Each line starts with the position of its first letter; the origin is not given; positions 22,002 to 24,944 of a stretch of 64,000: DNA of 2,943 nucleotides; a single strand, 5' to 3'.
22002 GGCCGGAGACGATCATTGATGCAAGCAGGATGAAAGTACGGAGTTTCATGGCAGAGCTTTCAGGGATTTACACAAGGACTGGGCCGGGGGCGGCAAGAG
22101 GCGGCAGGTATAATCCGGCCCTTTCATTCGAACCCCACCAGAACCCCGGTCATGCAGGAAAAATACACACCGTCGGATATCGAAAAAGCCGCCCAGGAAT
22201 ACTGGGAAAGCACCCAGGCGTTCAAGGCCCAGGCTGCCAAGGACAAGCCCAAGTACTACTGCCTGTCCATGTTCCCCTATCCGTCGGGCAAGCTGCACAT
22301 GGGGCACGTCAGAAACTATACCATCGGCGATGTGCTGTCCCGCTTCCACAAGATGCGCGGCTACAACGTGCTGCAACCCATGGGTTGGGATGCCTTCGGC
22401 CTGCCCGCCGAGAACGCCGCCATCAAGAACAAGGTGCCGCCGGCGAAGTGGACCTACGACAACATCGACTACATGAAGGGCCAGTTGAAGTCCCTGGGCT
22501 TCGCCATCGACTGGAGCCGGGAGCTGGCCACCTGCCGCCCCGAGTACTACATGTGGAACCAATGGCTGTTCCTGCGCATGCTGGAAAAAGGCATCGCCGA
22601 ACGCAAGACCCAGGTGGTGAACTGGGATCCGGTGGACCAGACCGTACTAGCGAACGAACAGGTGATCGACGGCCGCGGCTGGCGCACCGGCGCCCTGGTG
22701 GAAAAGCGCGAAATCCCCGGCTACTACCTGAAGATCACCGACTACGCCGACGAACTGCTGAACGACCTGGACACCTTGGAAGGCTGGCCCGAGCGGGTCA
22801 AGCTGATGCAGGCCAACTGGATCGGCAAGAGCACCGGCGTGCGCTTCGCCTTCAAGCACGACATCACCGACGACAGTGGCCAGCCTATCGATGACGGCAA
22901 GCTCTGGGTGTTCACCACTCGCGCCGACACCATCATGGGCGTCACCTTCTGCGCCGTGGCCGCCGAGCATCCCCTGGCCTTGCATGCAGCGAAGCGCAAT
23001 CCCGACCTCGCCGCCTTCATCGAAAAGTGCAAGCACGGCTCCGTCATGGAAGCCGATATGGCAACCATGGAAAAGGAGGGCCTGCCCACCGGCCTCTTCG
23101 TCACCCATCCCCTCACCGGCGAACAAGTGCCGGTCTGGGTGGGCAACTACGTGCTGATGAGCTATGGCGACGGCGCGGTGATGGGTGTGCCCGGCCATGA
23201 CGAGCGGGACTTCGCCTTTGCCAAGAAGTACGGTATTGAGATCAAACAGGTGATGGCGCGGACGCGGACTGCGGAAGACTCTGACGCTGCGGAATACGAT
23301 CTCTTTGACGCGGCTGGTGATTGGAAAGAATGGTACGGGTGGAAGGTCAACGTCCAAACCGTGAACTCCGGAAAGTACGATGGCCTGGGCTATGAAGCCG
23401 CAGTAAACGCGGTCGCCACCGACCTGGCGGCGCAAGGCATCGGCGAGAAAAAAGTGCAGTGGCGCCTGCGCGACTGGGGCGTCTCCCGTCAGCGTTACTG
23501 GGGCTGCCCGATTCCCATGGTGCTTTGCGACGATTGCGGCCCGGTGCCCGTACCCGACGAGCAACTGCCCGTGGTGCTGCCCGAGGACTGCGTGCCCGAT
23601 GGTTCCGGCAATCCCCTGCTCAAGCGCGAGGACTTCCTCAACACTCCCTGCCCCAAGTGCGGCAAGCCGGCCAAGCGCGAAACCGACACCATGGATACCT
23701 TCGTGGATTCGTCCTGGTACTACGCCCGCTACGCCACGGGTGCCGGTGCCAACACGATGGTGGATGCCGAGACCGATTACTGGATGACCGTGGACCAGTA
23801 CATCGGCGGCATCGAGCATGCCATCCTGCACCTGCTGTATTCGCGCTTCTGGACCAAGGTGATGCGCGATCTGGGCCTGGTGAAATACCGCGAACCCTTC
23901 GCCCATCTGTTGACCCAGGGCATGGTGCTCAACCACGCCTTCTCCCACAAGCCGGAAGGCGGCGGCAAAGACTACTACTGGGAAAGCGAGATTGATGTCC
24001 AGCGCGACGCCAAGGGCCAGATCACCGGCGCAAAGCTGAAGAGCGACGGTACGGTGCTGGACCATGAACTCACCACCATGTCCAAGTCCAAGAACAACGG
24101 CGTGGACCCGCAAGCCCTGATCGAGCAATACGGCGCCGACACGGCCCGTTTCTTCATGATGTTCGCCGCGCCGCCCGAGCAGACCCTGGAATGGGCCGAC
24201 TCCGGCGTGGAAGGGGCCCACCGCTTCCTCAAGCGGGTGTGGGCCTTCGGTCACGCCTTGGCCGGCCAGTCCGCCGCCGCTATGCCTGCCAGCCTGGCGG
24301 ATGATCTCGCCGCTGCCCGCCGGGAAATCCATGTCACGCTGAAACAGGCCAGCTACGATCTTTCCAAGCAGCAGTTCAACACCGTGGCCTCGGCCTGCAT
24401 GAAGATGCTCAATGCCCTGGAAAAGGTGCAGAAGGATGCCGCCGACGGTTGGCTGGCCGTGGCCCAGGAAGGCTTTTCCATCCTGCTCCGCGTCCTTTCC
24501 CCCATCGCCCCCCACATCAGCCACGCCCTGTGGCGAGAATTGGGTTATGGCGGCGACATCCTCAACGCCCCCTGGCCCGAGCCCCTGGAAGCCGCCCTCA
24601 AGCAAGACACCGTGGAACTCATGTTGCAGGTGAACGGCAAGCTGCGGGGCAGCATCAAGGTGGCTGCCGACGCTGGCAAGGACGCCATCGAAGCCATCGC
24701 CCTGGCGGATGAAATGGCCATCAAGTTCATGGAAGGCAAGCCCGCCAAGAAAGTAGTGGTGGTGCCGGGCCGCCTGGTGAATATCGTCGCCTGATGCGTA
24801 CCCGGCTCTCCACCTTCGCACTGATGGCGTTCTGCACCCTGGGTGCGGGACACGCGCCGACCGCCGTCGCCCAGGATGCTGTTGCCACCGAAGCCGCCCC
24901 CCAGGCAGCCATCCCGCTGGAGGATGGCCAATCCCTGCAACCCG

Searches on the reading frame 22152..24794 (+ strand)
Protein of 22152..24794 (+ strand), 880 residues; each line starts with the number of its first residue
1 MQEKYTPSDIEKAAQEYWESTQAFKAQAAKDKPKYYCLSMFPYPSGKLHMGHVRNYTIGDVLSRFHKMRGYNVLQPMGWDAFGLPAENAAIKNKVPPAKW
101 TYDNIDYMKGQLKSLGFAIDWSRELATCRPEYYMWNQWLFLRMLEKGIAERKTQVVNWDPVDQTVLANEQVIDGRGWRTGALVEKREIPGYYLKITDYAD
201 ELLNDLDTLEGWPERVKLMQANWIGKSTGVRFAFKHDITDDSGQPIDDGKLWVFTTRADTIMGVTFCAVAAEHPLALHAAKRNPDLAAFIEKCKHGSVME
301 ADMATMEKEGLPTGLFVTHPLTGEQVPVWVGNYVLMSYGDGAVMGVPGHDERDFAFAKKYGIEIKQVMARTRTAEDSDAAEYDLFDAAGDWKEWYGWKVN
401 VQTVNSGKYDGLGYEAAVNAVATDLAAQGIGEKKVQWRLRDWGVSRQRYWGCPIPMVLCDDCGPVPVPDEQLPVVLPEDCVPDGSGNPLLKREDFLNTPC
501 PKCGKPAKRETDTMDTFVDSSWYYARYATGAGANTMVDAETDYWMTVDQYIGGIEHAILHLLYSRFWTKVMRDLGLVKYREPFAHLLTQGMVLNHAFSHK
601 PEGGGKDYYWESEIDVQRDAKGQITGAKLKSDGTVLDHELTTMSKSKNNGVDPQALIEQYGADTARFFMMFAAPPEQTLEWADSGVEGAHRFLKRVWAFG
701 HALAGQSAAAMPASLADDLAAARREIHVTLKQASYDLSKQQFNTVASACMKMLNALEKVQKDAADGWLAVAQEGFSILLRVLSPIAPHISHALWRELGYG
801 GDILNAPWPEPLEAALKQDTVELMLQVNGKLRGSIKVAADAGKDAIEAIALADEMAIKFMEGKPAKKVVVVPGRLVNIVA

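Call 46: search_protein_families(library=ncbifam, proteins=[window:22152-24794:+], max_evalue=1e-10)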
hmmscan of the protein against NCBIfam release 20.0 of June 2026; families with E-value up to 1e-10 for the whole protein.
window:22152-24794:+ (880 aa): 15 families
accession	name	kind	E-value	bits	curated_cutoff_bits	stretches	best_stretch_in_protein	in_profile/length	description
TIGR00396.1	leuS_bact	equivalog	0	1080.9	548.4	1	6-879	2-841/843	leucine--tRNA ligase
TIGR00422.1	valS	equivalog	1.7e-74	251.4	612.1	2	1-172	1-188/863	valine--tRNA ligase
NF009687.0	PRK13208.1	equivalog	3.3e-69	233.9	738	2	1-171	6-189/801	valine--tRNA ligase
NF008957.0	PRK12300.1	subfamily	6.7e-66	222.9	677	2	5-104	4-105/946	leucine--tRNA ligase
NF004349.1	PRK05729.1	equivalog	2.8e-63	214.4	704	2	439-823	391-713/860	valine--tRNA ligase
TIGR00392.1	ileS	equivalog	7.8e-56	189.8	621.4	2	2-171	3-191/861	isoleucine--tRNA ligase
TIGR00395.1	leuS_arch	equivalog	1.1e-48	165.9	648.5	2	9-105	2-99/938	leucine--tRNA ligase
NF000540.1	alt_ValS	exception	2e-32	112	900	1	4-89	3-89/827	valine--tRNA ligase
NF011492.0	PRK14900.1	equivalog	1.7e-30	105.7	1783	0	4-84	12-93/1044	valine--tRNA ligase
TIGR00398.1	metG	equivalog_domain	1.8e-24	86.4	336.35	1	41-171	7-135/530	methionine--tRNA ligase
NF001100.0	PRK00133.1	equivalog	1.5e-19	70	587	1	39-168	11-138/676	methionine--tRNA ligase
NF008900.0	PRK12267.1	equivalog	1.2e-18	66.9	598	1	32-204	3-174/648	methionine--tRNA ligase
NF000257.1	MupA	exception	4.8e-18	64.3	1900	0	14-90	12-90/1024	mupirocin-resistant isoleucine--tRNA ligase MupA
NF040702.1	ileS_w_GNAT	exception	6.8e-17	60.4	1999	0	18-89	30-103/1100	isoleucine--tRNA ligase, N-acetyltransferase domain-containing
NF000258.1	MupB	exception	4.3e-15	54.6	1900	0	16-90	14-90/1033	mupirocin-resistant isoleucine--tRNA ligase MupB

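Call 47: find_homologous_proteins(query=window:22152-24794:+, max_evalue=1e-100)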
Query window:22152-24794:+ (880 aa): 8000 proteins with E <= 1e-100 among 8000 candidates; the best 120 are listed.
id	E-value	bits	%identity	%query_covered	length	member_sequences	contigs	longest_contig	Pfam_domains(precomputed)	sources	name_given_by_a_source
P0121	0.0e+0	2075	100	100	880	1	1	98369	PF09334.18,PF08264.20,PF13603.13,PF00133.29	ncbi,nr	ncbi:MAG: leucine--tRNA ligase [Rhodocyclaceae bacterium]|nr:MAG: leucine--tRNA ligase [Rhodocyclace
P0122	0.0e+0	1907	91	100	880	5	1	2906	PF09334.18,PF08264.20,PF13603.13,PF00133.29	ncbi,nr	ncbi:MAG TPA: leucine--tRNA ligase [Rhodocyclaceae bacterium]|nr:leucine--tRNA ligase [Rhodocyclacea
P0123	0.0e+0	1816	88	100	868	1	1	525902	PF09334.18,PF08264.20,PF13603.13,PF00133.29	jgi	-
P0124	0.0e+0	1782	87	100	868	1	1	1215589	PF09334.18,PF08264.20,PF13603.13,PF00133.29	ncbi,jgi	ncbi:MAG TPA: leucine--tRNA ligase [Rhodocyclaceae bacterium]|jgi:leucyl-tRNA synthetase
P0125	0.0e+0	1777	86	100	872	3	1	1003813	PF09334.18,PF08264.20,PF13603.13,PF00133.29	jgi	-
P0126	0.0e+0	1765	85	100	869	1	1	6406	PF09334.18,PF08264.20,PF13603.13,PF00133.29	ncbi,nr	ncbi:MAG TPA: leucine--tRNA ligase [Rhodocyclaceae bacterium]|nr:leucine--tRNA ligase [Rhodocyclacea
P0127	0.0e+0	1762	86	100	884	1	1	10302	PF09334.18,PF08264.20,PF13603.13,PF00133.29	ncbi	-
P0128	0.0e+0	1727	83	100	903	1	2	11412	PF09334.18,PF08264.20,PF13603.13,PF00133.29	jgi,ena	jgi:leucyl-tRNA synthetase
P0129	0.0e+0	1681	81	100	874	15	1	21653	PF09334.18,PF08264.20,PF13603.13,PF00133.29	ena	-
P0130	0.0e+0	1681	82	100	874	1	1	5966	PF09334.18,PF08264.20,PF13603.13,PF00133.29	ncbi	-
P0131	0.0e+0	1678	82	100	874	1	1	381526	PF09334.18,PF08264.20,PF13603.13,PF00133.29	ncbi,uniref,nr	ncbi:leucine--tRNA ligase [Zoogloea sp.]|uniref:leucine--tRNA ligase n=1 Tax=Zoogloea sp. TaxID=4918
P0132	0.0e+0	1678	81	100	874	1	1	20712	PF09334.18,PF08264.20,PF13603.13,PF00133.29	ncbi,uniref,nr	ncbi:leucine--tRNA ligase [Zoogloea sp.]|uniref:leucine--tRNA ligase n=1 Tax=Zoogloea sp. TaxID=4918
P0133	0.0e+0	1677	82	100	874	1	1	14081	PF09334.18,PF08264.20,PF13603.13,PF00133.29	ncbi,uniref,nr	ncbi:leucine--tRNA ligase [Zoogloea sp.]|uniref:leucine--tRNA ligase n=1 Tax=Zoogloea sp. TaxID=4918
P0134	0.0e+0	1676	81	100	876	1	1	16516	PF09334.18,PF08264.20,PF13603.13,PF00133.29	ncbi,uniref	ncbi:leucine--tRNA ligase [Zoogloea sp.]|uniref:leucine--tRNA ligase n=1 Tax=Zoogloea sp. TaxID=4918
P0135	0.0e+0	1675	81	100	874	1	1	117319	PF09334.18,PF08264.20,PF13603.13,PF00133.29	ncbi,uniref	ncbi:leucine--tRNA ligase [Zoogloea sp.]|uniref:leucine--tRNA ligase n=1 Tax=Zoogloea sp. TaxID=4918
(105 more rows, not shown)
